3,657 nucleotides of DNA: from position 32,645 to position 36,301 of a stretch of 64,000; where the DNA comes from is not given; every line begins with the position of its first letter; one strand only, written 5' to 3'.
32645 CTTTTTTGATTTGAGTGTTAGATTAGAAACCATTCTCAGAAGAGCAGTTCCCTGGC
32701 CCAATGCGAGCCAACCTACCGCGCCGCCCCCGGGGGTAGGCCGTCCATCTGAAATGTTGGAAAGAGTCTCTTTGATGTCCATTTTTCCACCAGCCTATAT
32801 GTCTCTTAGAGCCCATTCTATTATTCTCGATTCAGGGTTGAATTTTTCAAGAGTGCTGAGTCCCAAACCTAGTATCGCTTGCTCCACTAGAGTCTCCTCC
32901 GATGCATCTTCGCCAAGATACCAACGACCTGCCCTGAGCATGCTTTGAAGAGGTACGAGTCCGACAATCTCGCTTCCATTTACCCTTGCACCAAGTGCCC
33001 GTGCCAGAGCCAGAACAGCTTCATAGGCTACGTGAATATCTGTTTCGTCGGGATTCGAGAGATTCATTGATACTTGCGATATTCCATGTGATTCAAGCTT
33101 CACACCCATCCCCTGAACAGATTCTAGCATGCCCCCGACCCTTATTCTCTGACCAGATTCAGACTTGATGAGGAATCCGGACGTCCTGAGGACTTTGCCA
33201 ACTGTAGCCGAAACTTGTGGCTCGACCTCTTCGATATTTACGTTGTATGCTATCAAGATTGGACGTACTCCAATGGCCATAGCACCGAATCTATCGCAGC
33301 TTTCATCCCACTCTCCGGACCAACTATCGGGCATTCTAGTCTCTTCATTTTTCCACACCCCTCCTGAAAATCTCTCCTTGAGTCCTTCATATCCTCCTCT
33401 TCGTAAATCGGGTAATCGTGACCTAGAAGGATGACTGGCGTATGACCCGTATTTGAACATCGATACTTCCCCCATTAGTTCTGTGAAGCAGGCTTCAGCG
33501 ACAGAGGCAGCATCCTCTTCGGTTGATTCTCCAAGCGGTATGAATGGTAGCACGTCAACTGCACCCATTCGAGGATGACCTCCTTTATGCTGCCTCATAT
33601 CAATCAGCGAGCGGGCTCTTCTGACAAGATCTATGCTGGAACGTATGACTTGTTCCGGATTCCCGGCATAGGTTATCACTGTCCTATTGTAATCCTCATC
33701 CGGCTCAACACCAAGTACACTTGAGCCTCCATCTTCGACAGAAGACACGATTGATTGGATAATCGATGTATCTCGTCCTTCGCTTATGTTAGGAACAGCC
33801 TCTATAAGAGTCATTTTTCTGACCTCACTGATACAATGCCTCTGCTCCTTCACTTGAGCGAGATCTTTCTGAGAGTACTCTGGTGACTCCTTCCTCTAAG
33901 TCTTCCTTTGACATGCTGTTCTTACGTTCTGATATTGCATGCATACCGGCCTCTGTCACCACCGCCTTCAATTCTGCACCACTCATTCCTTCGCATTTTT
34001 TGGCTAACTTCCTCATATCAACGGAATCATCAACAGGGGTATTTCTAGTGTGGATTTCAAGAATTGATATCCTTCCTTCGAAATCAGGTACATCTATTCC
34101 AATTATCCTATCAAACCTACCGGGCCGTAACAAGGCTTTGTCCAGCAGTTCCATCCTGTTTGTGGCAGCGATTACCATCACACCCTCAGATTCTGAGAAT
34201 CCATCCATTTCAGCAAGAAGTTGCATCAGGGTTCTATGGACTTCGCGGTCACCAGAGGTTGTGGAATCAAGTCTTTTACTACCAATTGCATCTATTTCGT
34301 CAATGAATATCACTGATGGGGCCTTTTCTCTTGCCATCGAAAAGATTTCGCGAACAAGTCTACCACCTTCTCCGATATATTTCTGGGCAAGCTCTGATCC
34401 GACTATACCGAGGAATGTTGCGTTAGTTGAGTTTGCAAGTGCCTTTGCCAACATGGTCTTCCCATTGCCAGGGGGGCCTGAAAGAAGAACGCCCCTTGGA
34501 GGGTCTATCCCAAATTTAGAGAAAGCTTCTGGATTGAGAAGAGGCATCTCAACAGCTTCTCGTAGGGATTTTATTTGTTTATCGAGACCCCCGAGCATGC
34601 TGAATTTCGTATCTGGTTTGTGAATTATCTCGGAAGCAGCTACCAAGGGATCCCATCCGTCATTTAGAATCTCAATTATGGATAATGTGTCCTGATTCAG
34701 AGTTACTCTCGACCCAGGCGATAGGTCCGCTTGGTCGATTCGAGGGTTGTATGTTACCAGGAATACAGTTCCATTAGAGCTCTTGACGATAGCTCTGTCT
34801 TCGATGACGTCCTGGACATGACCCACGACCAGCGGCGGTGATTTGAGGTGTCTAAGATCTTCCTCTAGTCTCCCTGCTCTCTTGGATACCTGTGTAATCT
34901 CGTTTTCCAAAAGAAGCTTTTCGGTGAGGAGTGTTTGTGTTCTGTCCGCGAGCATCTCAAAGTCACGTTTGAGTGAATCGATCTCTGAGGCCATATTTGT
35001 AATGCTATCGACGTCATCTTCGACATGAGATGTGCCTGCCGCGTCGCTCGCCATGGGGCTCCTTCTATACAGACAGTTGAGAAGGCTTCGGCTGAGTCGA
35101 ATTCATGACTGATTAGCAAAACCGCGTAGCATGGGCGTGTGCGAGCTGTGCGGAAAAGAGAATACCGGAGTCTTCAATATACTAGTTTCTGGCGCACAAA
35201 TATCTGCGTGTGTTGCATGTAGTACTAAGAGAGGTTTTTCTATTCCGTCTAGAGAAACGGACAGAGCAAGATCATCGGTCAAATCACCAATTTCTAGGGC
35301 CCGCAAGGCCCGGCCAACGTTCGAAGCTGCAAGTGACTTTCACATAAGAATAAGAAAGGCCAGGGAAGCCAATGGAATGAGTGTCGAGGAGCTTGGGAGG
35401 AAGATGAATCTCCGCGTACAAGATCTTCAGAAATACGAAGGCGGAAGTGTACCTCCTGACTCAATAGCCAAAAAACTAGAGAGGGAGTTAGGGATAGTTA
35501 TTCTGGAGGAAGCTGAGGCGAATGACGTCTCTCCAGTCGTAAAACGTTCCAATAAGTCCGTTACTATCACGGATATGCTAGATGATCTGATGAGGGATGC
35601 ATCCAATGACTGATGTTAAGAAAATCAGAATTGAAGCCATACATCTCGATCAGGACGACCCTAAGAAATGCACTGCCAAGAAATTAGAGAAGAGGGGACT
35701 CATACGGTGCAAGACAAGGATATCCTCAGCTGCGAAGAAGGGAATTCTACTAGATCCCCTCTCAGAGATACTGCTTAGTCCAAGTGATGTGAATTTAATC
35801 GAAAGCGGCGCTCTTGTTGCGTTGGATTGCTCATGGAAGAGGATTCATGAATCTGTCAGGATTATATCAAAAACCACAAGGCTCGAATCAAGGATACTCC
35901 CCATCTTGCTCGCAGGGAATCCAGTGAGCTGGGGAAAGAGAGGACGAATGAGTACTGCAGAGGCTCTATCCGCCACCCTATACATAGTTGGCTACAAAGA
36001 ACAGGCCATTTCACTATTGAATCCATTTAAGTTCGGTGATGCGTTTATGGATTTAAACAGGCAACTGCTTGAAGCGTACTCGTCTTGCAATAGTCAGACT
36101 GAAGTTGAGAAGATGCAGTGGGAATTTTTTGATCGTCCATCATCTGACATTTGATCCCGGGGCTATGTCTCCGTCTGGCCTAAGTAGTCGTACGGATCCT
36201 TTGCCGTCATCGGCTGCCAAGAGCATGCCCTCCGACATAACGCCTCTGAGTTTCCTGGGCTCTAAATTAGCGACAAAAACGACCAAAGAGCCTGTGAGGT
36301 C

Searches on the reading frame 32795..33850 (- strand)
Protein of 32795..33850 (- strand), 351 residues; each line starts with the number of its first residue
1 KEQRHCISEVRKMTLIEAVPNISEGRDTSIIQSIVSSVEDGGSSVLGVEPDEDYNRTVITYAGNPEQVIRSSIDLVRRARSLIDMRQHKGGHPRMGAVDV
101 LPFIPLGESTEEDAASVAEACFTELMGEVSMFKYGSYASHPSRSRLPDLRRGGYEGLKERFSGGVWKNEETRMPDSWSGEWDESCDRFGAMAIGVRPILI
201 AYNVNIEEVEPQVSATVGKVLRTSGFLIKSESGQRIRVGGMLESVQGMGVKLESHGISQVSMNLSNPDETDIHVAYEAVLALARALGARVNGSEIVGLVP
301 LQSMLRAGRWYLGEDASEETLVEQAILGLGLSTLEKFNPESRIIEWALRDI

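Call 50: search_protein_families(library=pfam, proteins=[window:32795-33850:-], max_evalue=0.0001)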
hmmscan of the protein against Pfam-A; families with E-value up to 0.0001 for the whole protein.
window:32795-33850:- (351 aa): 2 families
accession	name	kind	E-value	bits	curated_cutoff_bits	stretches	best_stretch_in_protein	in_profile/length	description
PF07837.17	FTCD_N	-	4.7e-46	157.2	27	1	15-195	1-175/176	Formiminotransferase domain, N-terminal subdomain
PF02971.19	FTCD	-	5.1e-35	121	24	1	198-345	1-144/145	Formiminotransferase domain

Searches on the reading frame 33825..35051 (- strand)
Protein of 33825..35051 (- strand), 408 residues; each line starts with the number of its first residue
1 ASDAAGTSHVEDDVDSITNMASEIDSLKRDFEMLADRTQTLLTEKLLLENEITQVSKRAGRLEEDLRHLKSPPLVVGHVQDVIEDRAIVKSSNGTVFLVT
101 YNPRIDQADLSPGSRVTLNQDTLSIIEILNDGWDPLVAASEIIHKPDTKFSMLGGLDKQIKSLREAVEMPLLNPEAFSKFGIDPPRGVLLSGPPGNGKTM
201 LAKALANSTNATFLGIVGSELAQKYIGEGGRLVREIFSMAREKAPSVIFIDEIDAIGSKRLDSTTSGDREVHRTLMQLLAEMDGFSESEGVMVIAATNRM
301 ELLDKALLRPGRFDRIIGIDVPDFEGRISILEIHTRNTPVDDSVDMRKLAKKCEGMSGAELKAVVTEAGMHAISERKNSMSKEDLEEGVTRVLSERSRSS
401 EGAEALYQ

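Call 50: search_protein_families(library=pfam, proteins=[window:33825-35051:-], max_evalue=0.0001)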
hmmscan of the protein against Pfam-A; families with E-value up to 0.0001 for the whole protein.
window:33825-35051:- (408 aa): 10 families
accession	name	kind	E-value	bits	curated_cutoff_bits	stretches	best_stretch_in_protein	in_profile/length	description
PF00004.35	AAA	-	2.9e-44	151.1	21.2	1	188-320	1-130/131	ATPase family associated with various cellular activities (AAA)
PF17862.7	AAA_lid_3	-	1.1e-14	54.1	27.2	1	343-387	1-45/45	AAA+ lid domain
PF16450.11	Prot_ATP_ID_OB_C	-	5.8e-12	45.7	23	1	76-129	1-55/56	Proteasomal ATPase OB C-terminal domain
PF23902.1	AAA_lid_PRS2_C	-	1.2e-07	32.2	34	1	326-393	3-71/73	PRS2 AAA+ lid C-terminal domain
PF07728.20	AAA_5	-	6e-07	30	22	1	187-306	1-134/139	AAA domain (dynein-related subfamily)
PF07724.20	AAA_2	-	7.6e-07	29.8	27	1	188-280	6-100/166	AAA domain (Cdc48 subfamily)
PF20720.3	nSTAND3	-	4.1e-06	27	27.2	1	188-315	20-127/155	Novel STAND NTPase 3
PF13191.12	AAA_16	-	5.2e-05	24.3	32.6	0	185-212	24-51/167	AAA ATPase domain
PF17758.7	Prot_ATP_ID_OB_N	-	5.4e-05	23.3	23.4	0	84-121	11-48/62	Proteasomal ATPase OB N-terminal domain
PF05496.18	RuvB_N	-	8.3e-05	22.8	27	0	187-256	35-96/159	Holliday junction DNA helicase RuvB P-loop domain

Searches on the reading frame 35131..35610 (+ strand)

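Call 50: search_protein_families(library=pfam, proteins=[window:35131-35610:+], max_evalue=0.0001)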
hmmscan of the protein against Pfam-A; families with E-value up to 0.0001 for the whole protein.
window:35131-35610:+ (160 aa): 1 family
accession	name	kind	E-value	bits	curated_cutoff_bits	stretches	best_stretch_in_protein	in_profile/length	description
PF01381.28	HTH_3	-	2.4e-07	31.1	23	1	74-122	1-50/55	Helix-turn-helix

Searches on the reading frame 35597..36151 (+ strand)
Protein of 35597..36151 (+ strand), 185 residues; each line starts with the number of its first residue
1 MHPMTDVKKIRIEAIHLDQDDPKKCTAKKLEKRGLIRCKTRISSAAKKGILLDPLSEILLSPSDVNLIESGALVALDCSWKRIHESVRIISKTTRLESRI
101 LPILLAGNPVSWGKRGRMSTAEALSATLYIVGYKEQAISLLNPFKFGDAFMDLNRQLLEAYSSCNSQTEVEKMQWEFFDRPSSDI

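Call 50: search_protein_families(library=pfam, proteins=[window:35597-36151:+], max_evalue=0.0001)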
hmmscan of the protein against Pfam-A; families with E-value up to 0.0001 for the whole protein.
window:35597-36151:+ (185 aa): 2 families
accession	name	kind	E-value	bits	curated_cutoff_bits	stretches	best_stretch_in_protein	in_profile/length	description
PF04034.18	Ribo_biogen_C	-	9.7e-40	135.7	29.9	1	50-177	1-126/127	Ribosome biogenesis protein, C-terminal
PF04068.21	Fer4_RLI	-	2.3e-07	30.9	23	1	15-38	6-29/35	Possible Fer4-like domain in RNase L inhibitor, RLI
